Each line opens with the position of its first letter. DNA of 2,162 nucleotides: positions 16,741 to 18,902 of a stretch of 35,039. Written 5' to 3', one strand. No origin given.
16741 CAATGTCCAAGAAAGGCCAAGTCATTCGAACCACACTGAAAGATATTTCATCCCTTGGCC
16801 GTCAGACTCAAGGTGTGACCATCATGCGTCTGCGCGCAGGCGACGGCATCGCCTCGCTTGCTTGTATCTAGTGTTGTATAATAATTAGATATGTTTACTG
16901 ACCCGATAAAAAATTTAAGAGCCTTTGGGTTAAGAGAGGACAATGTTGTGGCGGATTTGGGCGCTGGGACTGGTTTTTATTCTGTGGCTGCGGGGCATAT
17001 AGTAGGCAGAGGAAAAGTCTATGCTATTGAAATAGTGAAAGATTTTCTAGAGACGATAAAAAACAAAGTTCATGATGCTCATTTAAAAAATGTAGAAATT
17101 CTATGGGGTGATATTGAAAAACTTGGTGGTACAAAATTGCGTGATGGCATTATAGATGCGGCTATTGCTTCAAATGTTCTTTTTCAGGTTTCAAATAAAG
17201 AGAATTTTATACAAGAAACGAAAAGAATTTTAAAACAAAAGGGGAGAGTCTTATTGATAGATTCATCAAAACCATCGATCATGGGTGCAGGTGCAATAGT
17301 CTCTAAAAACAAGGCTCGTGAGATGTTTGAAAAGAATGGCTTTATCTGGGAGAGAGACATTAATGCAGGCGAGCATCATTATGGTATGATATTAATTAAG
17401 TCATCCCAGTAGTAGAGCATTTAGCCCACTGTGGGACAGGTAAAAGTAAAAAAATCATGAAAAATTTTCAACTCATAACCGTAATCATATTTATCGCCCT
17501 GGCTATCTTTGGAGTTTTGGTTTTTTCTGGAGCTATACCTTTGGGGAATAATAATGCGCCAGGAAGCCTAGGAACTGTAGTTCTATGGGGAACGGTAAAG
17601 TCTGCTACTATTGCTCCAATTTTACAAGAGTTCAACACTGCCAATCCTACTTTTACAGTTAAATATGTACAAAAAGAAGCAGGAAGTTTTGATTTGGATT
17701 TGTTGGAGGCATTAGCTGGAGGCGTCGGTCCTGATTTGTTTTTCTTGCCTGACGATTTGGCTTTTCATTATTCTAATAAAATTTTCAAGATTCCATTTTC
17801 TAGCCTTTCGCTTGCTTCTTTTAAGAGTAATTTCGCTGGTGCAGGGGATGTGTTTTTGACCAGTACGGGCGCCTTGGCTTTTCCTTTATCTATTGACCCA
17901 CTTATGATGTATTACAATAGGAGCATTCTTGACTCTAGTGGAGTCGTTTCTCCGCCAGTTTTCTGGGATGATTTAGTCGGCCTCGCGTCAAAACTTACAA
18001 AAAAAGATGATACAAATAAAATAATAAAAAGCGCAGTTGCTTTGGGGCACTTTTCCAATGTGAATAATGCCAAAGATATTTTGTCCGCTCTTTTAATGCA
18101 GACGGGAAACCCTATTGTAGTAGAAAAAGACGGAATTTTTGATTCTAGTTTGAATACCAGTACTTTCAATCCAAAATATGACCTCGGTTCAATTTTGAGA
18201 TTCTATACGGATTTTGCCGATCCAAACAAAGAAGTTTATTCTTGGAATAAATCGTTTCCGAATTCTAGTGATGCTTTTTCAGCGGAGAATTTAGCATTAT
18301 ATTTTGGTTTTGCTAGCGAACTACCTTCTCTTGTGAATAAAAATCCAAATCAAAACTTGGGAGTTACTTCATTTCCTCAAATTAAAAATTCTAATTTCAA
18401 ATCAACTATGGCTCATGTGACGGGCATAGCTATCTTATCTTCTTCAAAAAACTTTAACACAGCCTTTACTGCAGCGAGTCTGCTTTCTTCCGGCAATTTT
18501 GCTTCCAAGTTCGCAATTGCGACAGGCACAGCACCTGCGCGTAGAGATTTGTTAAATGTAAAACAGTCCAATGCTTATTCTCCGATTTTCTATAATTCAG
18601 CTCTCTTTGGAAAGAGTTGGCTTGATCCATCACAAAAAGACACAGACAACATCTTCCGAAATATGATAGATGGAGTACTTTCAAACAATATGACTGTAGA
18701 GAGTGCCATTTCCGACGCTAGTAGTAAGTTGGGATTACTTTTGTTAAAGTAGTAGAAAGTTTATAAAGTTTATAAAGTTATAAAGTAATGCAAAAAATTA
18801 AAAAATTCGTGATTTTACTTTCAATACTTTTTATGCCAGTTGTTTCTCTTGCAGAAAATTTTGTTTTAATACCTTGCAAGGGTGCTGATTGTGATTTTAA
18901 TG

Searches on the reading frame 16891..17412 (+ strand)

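Call 29: search_protein_families(library=pfam, proteins=[window:16891-17412:+], max_evalue=0.01)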
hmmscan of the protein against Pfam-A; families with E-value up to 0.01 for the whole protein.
window:16891-17412:+ (173 aa): 15 families
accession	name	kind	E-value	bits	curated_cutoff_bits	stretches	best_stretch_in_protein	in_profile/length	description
PF13847.12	Methyltransf_31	-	2e-16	60.4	27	1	15-150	2-145/145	Methyltransferase domain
PF08241.18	Methyltransf_11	-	3e-14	53.8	21.2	1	22-121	2-94/95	Methyltransferase domain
PF13649.12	Methyltransf_25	-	1.6e-12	48.3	27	1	20-118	1-97/97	Methyltransferase domain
PF01209.24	Ubie_methyltran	-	6e-10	39.3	20.1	1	13-131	44-160/233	ubiE/COQ5 methyltransferase family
PF05175.20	MTS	-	4.3e-07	30.2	23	1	16-127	31-143/170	Methyltransferase small domain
PF08242.18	Methyltransf_12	-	6.6e-07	30.4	30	1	22-120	2-98/98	Methyltransferase domain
PF02475.24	TRM5-TYW2_MTfase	-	3.1e-06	27.7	28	1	15-127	35-140/164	TRM5/TYW2 methyltransferase domain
PF13489.12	Methyltransf_23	-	1.8e-05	25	27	1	9-151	13-134/164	Methyltransferase domain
PF01728.25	FtsJ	-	3e-05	24.4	24.1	1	9-78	13-78/181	FtsJ-like methyltransferase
PF01135.25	PCMT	-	4.4e-05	23.8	20.3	1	14-74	71-132/210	Protein-L-isoaspartate(D-aspartate) O-methyltransferase (PCMT)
PF02527.21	GidB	-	7.8e-05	22.5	27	1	6-122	39-153/184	rRNA small subunit methyltransferase G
PF02390.23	Methyltransf_4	-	0.00021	21.2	24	1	18-77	3-62/173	Putative methyltransferase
PF00398.26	RrnaAD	-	0.00056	19.5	24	1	11-77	25-87/263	Ribosomal RNA adenine dimethylase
PF06325.19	PrmA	-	0.006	16.6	22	1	15-121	160-257/296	Ribosomal protein L11 methyltransferase (PrmA)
PF10294.15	Methyltransf_16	-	0.0062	16.8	21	1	17-122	47-155/174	Lysine methyltransferase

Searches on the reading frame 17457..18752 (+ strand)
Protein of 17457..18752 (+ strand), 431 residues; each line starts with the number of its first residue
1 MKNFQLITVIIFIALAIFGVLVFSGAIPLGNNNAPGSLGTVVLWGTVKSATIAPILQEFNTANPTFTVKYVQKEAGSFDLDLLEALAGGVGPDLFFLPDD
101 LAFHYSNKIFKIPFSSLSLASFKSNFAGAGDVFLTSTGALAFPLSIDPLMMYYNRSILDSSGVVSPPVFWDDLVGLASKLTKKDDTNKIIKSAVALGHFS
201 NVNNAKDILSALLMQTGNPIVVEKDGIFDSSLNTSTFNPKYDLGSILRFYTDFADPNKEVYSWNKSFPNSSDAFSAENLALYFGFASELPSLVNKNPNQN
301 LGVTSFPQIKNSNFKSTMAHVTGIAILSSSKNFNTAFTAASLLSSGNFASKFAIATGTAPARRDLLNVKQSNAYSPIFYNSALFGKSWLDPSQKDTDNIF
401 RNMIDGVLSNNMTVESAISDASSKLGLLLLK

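Call 29: search_protein_families(library=pfam, proteins=[window:17457-18752:+], max_evalue=0.01)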
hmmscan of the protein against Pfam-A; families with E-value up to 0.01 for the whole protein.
window:17457-18752:+ (431 aa): 1 family
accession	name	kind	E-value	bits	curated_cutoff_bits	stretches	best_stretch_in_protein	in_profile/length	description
PF01547.30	SBP_bac_1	-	1.1e-19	72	26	1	49-332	6-289/307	Bacterial extracellular solute-binding protein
